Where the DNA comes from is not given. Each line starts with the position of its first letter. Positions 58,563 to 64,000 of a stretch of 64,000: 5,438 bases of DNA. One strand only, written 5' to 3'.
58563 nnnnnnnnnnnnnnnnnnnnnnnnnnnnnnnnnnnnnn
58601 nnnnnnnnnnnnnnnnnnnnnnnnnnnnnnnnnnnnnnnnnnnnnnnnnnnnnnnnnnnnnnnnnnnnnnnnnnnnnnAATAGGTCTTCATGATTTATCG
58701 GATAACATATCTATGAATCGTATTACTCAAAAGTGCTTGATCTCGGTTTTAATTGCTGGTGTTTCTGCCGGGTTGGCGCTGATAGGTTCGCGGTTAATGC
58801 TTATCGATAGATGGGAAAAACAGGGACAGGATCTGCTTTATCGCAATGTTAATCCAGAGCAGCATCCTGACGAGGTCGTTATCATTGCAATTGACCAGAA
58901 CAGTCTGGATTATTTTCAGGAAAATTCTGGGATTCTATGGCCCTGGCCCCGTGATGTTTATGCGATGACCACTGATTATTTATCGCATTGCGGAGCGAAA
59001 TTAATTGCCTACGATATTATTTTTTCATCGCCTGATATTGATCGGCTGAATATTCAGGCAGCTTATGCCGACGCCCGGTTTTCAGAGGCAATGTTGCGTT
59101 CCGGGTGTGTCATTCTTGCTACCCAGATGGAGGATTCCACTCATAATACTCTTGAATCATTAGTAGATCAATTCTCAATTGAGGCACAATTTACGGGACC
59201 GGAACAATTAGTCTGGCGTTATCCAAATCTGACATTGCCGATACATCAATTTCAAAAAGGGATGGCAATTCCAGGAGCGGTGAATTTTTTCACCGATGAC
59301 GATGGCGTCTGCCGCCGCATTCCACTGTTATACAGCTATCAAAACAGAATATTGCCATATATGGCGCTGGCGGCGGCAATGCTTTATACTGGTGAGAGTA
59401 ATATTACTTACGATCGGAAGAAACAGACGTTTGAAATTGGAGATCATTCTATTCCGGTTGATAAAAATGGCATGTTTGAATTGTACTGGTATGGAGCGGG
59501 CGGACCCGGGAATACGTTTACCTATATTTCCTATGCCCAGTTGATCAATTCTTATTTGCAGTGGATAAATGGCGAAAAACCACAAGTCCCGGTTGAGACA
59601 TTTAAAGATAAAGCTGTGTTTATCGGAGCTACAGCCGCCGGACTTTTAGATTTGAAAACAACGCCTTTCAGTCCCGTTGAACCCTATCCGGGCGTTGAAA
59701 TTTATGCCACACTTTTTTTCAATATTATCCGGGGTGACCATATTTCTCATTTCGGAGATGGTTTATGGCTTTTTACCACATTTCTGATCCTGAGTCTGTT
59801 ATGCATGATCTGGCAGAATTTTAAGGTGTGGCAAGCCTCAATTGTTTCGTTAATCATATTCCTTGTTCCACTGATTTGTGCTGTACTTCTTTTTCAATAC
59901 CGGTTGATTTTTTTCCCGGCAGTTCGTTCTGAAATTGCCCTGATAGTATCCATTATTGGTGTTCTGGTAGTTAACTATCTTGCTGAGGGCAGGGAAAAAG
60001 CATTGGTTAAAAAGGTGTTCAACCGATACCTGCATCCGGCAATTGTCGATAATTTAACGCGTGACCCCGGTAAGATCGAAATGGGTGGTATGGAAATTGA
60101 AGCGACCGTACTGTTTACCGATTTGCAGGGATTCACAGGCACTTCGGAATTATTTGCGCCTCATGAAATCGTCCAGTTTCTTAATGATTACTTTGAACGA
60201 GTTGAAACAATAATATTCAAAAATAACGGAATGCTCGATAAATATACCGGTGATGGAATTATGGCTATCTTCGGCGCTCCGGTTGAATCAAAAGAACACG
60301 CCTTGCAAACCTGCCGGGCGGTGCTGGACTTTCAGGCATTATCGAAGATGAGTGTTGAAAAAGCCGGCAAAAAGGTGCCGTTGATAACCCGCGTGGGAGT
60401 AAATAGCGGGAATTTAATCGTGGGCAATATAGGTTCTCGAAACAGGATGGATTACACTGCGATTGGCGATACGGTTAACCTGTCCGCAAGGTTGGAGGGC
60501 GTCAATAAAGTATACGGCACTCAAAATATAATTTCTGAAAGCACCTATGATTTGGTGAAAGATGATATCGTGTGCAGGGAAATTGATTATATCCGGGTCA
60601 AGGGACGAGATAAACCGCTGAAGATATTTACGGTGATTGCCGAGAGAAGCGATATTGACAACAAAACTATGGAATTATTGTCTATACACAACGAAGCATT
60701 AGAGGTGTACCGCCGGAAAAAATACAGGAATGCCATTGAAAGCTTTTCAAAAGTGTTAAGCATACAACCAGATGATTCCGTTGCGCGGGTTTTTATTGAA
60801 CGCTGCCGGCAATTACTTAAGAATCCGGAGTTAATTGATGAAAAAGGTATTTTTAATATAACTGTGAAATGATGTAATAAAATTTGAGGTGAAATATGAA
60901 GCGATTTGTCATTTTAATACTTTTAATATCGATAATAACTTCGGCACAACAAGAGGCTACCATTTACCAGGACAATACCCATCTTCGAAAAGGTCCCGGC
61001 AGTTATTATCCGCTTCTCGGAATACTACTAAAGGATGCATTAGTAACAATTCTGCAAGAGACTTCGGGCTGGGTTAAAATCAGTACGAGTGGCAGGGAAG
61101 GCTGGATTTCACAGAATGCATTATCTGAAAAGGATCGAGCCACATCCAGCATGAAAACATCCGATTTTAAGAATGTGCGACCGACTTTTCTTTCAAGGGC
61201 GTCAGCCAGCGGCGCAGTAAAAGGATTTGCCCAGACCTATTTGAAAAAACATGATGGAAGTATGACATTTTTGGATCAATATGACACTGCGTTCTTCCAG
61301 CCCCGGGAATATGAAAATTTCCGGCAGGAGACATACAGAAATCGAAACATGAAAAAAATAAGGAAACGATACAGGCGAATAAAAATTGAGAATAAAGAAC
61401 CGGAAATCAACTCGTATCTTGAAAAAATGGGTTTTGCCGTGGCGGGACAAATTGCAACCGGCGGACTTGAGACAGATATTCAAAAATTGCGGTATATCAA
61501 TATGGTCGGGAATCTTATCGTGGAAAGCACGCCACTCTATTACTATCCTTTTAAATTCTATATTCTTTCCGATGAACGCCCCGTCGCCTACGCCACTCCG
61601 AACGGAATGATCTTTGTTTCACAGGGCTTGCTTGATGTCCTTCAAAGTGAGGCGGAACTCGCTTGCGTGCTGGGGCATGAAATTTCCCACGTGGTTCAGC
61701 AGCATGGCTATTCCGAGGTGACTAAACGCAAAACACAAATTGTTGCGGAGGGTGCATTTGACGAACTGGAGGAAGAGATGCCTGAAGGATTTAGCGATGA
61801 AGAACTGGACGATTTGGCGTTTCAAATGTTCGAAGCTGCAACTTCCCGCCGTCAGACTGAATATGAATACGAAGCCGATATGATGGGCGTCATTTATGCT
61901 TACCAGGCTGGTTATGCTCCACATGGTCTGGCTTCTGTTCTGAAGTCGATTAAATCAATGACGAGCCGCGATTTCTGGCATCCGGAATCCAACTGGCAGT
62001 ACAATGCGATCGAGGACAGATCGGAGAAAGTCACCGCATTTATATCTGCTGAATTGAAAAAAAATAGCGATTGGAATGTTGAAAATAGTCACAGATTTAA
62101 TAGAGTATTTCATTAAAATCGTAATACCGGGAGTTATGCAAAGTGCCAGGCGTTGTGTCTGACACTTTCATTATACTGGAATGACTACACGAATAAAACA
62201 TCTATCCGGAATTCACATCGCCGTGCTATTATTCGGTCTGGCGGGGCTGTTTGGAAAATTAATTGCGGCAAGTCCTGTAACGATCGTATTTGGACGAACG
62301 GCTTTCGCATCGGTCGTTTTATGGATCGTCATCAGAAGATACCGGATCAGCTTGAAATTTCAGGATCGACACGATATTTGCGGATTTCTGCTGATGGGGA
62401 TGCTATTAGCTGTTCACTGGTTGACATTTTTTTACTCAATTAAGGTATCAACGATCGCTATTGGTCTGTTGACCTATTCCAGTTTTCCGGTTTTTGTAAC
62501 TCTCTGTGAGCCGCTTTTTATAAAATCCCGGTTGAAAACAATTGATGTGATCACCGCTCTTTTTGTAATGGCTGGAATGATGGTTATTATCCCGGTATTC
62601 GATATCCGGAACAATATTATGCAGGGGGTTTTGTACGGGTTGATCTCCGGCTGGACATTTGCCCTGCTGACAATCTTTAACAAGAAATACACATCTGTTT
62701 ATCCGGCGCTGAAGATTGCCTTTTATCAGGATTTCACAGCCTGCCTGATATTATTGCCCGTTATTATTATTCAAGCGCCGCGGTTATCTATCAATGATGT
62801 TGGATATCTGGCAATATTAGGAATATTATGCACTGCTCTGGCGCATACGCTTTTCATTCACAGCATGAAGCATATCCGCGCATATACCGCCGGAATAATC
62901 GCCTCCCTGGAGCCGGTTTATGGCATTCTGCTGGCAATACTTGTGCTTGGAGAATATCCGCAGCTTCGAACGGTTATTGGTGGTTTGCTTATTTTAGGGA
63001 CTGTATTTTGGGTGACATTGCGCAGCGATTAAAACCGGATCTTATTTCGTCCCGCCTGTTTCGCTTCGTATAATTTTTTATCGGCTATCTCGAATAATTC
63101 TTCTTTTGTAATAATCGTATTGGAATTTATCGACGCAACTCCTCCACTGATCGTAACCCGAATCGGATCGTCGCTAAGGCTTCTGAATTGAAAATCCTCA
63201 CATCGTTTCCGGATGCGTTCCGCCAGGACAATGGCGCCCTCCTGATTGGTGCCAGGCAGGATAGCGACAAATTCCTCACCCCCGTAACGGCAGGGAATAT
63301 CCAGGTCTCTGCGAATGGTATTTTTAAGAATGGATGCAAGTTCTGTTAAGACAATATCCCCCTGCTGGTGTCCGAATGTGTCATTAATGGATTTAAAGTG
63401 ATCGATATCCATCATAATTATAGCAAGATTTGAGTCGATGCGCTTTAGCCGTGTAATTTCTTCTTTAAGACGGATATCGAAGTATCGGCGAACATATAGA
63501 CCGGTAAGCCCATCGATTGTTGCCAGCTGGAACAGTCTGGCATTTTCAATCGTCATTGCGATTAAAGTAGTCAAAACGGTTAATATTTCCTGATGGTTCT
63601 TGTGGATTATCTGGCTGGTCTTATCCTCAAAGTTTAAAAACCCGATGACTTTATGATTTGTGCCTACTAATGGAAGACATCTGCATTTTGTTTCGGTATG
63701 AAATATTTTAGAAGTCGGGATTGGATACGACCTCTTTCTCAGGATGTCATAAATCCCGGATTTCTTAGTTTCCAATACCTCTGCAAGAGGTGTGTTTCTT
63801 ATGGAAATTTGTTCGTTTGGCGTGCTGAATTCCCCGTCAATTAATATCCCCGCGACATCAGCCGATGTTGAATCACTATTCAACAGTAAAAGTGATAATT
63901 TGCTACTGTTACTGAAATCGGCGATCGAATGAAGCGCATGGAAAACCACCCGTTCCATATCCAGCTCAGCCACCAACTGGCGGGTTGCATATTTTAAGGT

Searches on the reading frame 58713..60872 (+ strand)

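Call 37: search_protein_families(library=pfam, proteins=[window:58713-60872:+], max_evalue=0.00001)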
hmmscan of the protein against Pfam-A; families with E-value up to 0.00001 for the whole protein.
window:58713-60872:+ (719 aa): 2 families
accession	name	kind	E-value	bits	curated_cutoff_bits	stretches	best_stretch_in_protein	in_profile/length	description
PF05226.16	CHASE2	-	1e-49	169.8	26.3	1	19-362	2-253/257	CHASE2 domain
PF00211.25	Guanylate_cyc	-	1e-22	81.1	21.9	1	463-635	8-176/183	Adenylate and Guanylate cyclase catalytic domain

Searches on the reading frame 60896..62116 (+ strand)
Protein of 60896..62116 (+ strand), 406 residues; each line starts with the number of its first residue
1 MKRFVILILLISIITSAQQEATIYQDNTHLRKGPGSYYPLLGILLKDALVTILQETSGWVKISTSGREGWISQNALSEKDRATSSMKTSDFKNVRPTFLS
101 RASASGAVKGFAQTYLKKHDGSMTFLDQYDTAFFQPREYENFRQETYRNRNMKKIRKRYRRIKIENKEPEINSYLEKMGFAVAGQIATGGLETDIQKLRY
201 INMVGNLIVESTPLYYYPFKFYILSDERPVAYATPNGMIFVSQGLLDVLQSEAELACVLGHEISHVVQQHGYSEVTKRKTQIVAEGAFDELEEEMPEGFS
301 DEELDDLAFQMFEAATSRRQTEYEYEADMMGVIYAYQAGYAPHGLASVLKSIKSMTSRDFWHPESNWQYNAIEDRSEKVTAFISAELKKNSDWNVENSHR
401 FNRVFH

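Call 37: search_protein_families(library=pfam, proteins=[window:60896-62116:+], max_evalue=0.00001)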
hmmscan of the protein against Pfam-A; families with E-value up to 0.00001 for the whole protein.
window:60896-62116:+ (406 aa): 3 families
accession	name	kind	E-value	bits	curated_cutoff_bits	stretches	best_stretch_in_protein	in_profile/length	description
PF01435.24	Peptidase_M48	-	4.6e-19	69.4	20.3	1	202-367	8-177/186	Peptidase family M48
PF08239.17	SH3_3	-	1.1e-10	42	27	1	27-76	2-53/54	Bacterial SH3 domain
PF06347.19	SH3_4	-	7e-08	32.6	24.1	1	27-77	4-55/56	Bacterial SH3 domain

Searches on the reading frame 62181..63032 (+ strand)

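Call 55: search_protein_families(library=pfam, proteins=[window:62181-63032:+], max_evalue=0.0001)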
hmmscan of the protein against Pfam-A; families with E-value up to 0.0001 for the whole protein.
window:62181-63032:+ (283 aa): 2 families
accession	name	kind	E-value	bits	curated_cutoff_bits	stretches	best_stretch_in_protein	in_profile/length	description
PF00892.27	EamA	-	1.5e-32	113.1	28.2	2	148-279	2-134/135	EamA-like transporter family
PF03151.22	TPT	-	1.3e-06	28.5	30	0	199-279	57-136/291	Triose-phosphate Transporter family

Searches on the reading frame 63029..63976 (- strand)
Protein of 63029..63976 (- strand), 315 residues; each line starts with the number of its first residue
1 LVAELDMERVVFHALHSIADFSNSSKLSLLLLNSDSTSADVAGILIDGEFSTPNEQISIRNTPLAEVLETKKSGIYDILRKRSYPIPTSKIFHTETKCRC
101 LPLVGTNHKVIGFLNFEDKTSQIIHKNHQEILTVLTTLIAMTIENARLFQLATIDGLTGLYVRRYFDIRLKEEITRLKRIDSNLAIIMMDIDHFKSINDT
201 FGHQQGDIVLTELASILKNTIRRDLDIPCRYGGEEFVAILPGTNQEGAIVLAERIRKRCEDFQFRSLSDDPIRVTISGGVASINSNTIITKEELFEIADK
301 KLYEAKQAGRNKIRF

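Call 55: search_protein_families(library=pfam, proteins=[window:63029-63976:-], max_evalue=0.0001)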
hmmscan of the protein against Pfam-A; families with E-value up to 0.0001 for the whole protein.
window:63029-63976:- (315 aa): 2 families
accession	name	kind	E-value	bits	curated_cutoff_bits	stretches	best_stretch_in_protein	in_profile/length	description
PF00990.26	GGDEF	-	8.2e-47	159.4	23.8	1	152-312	1-161/161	Diguanylate cyclase, GGDEF domain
PF13185.12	GAF_2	-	1.2e-05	26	28.6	1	5-144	2-136/136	GAF domain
